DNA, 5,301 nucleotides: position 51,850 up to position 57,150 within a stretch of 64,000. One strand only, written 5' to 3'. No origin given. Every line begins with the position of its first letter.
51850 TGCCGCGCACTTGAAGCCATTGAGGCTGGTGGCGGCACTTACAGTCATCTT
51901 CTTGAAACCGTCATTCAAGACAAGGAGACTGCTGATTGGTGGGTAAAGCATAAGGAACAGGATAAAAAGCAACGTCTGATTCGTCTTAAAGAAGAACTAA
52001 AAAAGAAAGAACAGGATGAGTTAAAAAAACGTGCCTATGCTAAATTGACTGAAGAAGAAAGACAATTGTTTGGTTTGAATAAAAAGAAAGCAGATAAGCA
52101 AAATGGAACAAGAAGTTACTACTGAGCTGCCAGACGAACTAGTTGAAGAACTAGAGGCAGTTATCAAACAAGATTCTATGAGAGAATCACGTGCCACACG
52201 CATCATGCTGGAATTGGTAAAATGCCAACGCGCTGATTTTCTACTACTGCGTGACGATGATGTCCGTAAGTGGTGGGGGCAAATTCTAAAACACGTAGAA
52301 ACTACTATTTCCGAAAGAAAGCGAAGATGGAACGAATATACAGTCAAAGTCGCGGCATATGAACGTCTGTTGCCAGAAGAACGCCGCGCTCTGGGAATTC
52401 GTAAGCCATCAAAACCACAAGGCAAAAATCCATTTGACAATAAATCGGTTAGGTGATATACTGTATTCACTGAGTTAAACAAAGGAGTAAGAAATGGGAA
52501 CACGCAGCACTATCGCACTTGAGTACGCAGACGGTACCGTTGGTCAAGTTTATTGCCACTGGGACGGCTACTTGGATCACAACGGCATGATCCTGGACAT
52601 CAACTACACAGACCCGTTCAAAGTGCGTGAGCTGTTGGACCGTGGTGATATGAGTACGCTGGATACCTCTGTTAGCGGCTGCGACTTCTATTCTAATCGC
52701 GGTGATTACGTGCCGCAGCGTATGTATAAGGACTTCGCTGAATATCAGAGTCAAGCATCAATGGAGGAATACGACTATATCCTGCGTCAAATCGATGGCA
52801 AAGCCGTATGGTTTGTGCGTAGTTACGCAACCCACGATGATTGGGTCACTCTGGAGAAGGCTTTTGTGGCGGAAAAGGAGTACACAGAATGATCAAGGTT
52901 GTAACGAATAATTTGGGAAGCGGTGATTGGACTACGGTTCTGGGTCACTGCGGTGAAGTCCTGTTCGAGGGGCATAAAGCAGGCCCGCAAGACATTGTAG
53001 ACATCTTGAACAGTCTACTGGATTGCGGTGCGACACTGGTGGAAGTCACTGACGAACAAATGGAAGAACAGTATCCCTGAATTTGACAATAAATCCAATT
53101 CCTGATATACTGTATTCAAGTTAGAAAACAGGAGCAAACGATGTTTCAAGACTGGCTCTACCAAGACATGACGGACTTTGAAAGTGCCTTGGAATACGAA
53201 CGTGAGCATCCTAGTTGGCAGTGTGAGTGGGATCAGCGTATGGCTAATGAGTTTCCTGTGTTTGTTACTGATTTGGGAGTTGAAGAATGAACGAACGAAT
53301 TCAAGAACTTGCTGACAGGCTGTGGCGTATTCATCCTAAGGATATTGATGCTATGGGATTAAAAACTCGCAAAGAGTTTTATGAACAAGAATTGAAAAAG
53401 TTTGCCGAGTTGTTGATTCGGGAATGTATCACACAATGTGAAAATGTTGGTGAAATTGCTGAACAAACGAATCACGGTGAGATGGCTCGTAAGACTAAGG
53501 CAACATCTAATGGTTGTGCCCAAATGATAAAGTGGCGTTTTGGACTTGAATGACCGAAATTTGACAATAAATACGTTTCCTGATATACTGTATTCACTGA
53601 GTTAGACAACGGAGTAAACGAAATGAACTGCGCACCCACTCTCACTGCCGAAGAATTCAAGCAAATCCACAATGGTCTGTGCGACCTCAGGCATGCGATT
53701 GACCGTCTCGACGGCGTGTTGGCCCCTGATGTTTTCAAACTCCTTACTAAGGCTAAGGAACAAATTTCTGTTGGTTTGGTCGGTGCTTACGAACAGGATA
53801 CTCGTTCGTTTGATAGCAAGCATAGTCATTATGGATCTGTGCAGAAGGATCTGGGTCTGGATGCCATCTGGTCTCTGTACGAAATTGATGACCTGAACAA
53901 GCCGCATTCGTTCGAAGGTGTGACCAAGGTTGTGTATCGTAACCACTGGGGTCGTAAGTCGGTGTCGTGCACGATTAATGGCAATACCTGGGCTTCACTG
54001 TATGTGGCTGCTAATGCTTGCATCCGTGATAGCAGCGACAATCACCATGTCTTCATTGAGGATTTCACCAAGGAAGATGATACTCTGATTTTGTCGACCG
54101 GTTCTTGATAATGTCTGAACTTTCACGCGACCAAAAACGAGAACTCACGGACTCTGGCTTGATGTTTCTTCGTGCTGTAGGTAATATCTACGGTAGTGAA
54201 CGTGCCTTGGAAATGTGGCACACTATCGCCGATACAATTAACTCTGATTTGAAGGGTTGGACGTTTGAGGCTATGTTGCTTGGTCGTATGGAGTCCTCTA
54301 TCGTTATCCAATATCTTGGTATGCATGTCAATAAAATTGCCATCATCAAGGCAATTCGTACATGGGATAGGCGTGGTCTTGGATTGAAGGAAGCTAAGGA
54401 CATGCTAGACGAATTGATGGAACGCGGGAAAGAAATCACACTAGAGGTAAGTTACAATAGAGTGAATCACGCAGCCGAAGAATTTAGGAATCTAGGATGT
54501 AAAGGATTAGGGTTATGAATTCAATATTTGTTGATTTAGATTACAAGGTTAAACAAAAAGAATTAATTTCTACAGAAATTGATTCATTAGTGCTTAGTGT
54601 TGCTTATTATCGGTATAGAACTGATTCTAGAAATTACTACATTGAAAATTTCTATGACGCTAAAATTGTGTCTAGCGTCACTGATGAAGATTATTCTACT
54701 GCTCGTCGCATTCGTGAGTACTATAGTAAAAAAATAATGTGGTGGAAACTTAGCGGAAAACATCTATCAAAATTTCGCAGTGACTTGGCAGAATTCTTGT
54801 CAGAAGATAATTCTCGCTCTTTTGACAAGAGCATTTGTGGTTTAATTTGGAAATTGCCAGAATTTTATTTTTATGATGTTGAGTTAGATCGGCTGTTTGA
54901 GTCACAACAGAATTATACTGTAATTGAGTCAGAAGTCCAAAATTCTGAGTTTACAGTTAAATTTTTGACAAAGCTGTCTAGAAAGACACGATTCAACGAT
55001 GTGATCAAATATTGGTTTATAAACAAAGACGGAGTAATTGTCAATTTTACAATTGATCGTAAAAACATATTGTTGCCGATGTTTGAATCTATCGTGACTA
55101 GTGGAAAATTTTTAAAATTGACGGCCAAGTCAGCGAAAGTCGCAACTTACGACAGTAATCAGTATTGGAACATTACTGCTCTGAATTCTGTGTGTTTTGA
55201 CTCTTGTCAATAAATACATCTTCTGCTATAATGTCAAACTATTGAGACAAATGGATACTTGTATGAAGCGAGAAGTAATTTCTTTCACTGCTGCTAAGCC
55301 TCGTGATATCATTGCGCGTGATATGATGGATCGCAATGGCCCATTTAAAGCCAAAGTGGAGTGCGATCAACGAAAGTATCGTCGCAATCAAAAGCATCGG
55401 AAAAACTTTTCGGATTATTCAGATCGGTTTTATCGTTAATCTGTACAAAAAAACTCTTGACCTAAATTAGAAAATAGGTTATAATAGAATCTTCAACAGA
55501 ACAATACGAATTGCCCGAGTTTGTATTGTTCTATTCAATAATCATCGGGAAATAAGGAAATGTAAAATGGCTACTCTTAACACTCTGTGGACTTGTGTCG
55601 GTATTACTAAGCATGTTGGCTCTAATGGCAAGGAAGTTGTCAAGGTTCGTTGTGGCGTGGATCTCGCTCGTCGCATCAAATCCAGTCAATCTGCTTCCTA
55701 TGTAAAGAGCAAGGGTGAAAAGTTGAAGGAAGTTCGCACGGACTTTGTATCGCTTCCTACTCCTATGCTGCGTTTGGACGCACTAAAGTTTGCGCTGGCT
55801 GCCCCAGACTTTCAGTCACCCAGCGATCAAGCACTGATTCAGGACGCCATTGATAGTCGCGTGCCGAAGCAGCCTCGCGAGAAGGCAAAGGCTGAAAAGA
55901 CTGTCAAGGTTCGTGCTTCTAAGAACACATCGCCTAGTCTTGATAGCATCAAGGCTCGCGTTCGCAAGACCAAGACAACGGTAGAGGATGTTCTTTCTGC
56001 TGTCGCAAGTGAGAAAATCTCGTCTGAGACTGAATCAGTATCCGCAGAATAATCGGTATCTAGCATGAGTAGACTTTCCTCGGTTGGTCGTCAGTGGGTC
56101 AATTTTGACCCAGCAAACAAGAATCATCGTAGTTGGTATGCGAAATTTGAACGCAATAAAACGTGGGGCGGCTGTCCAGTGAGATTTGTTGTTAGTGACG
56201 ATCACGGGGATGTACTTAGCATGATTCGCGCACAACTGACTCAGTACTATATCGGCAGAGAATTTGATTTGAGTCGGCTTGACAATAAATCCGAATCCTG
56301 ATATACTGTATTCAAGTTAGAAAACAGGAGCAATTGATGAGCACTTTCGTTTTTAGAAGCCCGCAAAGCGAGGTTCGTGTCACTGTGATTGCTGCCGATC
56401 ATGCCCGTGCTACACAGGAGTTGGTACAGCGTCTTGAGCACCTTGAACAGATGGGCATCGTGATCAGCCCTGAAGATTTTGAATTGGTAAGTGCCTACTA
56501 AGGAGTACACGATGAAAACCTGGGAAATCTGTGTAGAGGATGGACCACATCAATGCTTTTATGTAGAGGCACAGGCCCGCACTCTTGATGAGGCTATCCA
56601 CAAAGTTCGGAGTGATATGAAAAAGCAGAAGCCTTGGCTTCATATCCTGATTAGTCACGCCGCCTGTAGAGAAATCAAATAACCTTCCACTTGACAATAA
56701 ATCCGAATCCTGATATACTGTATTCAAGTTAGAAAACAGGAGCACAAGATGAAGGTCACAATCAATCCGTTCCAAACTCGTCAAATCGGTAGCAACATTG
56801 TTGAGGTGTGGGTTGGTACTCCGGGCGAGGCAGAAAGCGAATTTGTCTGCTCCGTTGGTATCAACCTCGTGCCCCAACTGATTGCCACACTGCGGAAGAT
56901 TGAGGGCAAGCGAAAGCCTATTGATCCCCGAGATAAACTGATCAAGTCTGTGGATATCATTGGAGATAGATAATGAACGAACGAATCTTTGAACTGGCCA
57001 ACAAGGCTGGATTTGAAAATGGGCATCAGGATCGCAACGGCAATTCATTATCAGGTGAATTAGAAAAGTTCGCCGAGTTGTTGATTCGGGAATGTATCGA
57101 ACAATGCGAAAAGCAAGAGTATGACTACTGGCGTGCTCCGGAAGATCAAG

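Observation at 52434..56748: Five near-identical promoter/5'UTR cassettes driving small early genes, two of which also encode the C-terminus of the upstream gene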

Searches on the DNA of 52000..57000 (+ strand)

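Call 5: search_dna_similar(query=window:52000-57000:+, collection=phages, mode=near, max_rows=30)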
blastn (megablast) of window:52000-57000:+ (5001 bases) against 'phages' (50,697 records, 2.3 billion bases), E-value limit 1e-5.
No match.

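Call 14: search_dna_similar(query=window:52000-57000:+, collection=phages, mode=distant, max_rows=20)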
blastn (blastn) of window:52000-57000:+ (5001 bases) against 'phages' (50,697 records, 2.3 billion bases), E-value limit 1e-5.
No match.

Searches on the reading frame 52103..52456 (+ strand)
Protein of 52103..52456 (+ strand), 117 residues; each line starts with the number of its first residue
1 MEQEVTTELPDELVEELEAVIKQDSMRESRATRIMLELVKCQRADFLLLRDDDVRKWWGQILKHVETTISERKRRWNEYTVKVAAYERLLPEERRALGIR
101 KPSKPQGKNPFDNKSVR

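Call 12: search_protein_families(library=phrogs, proteins=[window:52103-52456:+], max_evalue=0.01)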
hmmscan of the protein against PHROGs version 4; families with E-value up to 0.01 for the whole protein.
window:52103-52456:+ (117 aa): 0 families

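Call 56: search_protein_families(library=pfam, proteins=[window:52103-52456:+], max_evalue=0.01)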
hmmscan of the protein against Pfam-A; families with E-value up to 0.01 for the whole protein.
window:52103-52456:+ (117 aa): 0 families

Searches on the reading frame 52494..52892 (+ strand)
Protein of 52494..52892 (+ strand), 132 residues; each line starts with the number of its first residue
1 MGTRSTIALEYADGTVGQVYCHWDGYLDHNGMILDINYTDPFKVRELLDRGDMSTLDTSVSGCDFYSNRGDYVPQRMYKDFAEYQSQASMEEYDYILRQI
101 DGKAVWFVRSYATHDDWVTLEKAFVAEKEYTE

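Call 12: search_protein_families(library=phrogs, proteins=[window:52494-52892:+], max_evalue=0.01)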
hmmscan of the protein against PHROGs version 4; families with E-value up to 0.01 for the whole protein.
window:52494-52892:+ (132 aa): 3 families
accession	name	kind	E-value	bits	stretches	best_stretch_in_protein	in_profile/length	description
phrog_1987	-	unknown function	4e-23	83.1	1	1-114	1-120/128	-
phrog_23089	-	unknown function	6.8e-08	33.4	1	1-65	1-64/239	-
phrog_25001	-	unknown function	0.0021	19.4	0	1-33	1-33/98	-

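Call 56: search_protein_families(library=pfam, proteins=[window:52494-52892:+], max_evalue=0.01)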
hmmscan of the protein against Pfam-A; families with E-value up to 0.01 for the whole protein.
window:52494-52892:+ (132 aa): 0 families

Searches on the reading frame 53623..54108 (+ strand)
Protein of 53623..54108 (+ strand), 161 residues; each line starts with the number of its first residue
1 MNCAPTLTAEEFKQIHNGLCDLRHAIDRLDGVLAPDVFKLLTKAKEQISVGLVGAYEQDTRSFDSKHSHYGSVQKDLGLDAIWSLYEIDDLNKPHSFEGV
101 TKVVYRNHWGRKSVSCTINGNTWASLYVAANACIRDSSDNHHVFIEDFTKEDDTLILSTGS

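Call 12: search_protein_families(library=phrogs, proteins=[window:53623-54108:+], max_evalue=0.01)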
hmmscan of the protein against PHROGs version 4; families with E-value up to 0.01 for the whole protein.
window:53623-54108:+ (161 aa): 0 families

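Call 33: find_encoding_contigs(protein=window:53623-54108:+, flank=10000, max_places=10)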
Protein window:53623-54108:+ (161 aa): 3 contigs read that carry it; 1 place shown.
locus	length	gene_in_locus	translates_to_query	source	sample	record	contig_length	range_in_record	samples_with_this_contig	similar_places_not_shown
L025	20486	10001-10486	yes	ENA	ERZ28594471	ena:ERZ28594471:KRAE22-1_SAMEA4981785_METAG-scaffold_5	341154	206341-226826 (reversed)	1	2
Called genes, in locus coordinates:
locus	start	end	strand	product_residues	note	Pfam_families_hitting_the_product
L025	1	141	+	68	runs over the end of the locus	-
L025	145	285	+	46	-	-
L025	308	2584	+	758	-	-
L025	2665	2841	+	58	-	-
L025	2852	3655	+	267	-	PF01145:Band_7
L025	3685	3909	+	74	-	-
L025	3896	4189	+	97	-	-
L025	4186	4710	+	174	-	-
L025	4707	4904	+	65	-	-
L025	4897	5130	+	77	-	-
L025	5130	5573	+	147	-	-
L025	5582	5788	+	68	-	-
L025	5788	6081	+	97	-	-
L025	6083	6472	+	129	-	-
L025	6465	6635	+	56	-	-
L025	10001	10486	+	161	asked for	-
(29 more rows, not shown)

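Call 56: search_protein_families(library=pfam, proteins=[window:53623-54108:+], max_evalue=0.01)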
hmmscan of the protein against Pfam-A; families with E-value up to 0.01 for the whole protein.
window:53623-54108:+ (161 aa): 0 families

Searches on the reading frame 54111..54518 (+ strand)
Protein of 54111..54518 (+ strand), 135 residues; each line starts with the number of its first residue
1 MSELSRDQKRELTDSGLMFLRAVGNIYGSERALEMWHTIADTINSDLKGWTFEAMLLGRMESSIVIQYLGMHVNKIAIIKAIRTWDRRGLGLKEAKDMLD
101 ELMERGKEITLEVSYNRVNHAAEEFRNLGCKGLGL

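Call 12: search_protein_families(library=phrogs, proteins=[window:54111-54518:+], max_evalue=0.01)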
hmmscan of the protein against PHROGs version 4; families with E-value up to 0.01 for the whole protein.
window:54111-54518:+ (135 aa): 3 families
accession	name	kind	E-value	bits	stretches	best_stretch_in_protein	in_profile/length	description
phrog_26927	-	unknown function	3.5e-06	27.9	1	66-110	7-47/94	-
phrog_35727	-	unknown function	0.00071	20.4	1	30-104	56-123/162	-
phrog_5819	-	unknown function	0.0035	18.2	1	66-111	94-136/148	-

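Call 56: search_protein_families(library=pfam, proteins=[window:54111-54518:+], max_evalue=0.01)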
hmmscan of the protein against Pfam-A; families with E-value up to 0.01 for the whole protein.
window:54111-54518:+ (135 aa): 1 family
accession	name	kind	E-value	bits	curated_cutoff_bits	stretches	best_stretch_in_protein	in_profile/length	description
PF00542.24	Ribosomal_L12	-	1.9e-07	31.7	25.9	1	73-131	10-63/67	Ribosomal protein L7/L12 C-terminal domain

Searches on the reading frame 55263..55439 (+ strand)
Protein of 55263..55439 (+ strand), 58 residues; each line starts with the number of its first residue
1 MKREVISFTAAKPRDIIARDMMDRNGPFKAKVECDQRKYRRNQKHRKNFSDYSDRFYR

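Call 63: search_protein_families(library=pfam, proteins=[window:55263-55439:+], max_evalue=0.01)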
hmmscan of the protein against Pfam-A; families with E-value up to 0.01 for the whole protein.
window:55263-55439:+ (58 aa): 1 family
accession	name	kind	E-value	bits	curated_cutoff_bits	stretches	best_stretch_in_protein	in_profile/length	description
PF23876.1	DUF7230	-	1.3e-07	32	27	1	28-51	15-40/42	Family of unknown function (DUF7230)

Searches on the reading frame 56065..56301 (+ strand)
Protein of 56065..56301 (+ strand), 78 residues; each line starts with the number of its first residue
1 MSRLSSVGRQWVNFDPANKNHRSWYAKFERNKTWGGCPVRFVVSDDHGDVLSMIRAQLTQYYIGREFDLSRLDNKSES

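Call 12: search_protein_families(library=phrogs, proteins=[window:56065-56301:+], max_evalue=0.01)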
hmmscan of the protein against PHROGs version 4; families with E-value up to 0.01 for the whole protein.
window:56065-56301:+ (78 aa): 0 families

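Call 49: find_homologous_proteins(query=window:56065-56298:+, max_evalue=0.001)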
Query window:56065-56298:+ (78 aa): 4 proteins with E <= 0.001 among 4 candidates.
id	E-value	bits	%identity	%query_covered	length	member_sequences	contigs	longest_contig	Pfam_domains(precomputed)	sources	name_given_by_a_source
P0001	1.9e-47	176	99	100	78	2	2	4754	-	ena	-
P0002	7.2e-39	149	86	97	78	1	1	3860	-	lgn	-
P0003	9.9e-31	123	79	86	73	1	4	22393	-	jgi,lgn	jgi:hypothetical protein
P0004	2.0e-24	103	63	91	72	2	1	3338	-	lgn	-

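Call 51: find_encoding_contigs(protein=P0003, flank=6000, max_places=4)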
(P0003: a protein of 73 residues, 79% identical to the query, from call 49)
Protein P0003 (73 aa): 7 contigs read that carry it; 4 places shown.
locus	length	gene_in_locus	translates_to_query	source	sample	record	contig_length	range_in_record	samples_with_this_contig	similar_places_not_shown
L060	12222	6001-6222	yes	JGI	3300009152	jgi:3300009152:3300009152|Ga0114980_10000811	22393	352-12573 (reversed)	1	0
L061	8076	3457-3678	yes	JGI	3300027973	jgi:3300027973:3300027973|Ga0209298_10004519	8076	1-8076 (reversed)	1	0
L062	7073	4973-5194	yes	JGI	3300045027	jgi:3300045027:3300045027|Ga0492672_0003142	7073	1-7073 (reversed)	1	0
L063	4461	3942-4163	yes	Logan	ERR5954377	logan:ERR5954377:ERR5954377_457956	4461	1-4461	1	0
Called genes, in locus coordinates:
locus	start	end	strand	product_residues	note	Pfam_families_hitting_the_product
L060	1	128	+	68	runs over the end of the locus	-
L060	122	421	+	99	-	-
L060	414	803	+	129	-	-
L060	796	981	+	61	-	-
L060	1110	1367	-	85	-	-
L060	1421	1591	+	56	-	-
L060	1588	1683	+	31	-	-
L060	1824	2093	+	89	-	-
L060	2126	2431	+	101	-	-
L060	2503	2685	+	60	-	-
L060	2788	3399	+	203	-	-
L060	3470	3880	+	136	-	PF00542:Ribosomal_L12 (weak)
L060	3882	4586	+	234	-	-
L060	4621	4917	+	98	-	-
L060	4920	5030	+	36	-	-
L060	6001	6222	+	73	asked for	-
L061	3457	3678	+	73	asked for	-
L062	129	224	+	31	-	-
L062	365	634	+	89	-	-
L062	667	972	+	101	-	-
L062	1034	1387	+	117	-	-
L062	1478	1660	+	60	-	-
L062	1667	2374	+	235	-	-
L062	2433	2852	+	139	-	PF00542:Ribosomal_L12 (weak)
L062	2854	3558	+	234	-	-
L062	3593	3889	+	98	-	-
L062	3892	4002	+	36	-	-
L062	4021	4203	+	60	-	-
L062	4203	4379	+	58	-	-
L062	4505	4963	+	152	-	-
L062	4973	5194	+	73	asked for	-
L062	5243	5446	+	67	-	-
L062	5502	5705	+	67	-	-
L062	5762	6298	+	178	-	-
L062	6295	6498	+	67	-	-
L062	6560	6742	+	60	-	-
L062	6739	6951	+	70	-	-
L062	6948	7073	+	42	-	?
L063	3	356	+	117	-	?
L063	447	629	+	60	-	-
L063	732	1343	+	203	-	-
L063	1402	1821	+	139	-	PF00542:Ribosomal_L12 (weak)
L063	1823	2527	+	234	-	-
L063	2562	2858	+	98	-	-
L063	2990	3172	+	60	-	-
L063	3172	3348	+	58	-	-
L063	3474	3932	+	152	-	-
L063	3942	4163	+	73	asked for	-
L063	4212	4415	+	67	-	-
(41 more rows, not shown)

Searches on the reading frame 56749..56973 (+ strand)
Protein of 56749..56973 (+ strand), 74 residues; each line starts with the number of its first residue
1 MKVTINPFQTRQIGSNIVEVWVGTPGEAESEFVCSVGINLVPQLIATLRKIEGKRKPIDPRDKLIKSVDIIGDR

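Call 12: search_protein_families(library=phrogs, proteins=[window:56749-56973:+], max_evalue=0.01)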
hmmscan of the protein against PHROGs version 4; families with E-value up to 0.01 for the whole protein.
window:56749-56973:+ (74 aa): 0 families

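Call 34: find_encoding_contigs(protein=window:56749-56973:+, flank=10000, max_places=10)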
Protein window:56749-56973:+ (74 aa): 3 contigs read that carry it; 2 places shown.
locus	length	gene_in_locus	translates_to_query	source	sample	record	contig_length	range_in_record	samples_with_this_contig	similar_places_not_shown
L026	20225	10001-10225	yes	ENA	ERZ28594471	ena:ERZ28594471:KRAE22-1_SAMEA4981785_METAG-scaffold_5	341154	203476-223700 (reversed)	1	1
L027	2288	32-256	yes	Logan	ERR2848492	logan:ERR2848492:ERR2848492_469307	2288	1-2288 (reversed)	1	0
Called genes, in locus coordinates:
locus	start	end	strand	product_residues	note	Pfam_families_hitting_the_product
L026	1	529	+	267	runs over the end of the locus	PF01145:Band_7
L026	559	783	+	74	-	-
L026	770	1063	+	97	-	-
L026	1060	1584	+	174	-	-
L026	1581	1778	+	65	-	-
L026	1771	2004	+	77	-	-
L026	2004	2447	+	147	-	-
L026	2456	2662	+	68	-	-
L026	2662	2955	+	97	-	-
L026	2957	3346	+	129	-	-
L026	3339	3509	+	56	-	-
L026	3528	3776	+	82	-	-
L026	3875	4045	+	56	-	-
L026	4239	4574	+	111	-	-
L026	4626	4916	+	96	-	-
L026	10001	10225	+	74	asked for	-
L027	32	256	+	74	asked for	-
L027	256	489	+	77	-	-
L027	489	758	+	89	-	-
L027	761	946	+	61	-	-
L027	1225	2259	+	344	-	PF21189:PHA02142, PF09414:RNA_ligase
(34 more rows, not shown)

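Call 56: search_protein_families(library=pfam, proteins=[window:56749-56973:+], max_evalue=0.01)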
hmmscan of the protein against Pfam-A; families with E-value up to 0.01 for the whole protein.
window:56749-56973:+ (74 aa): 0 families
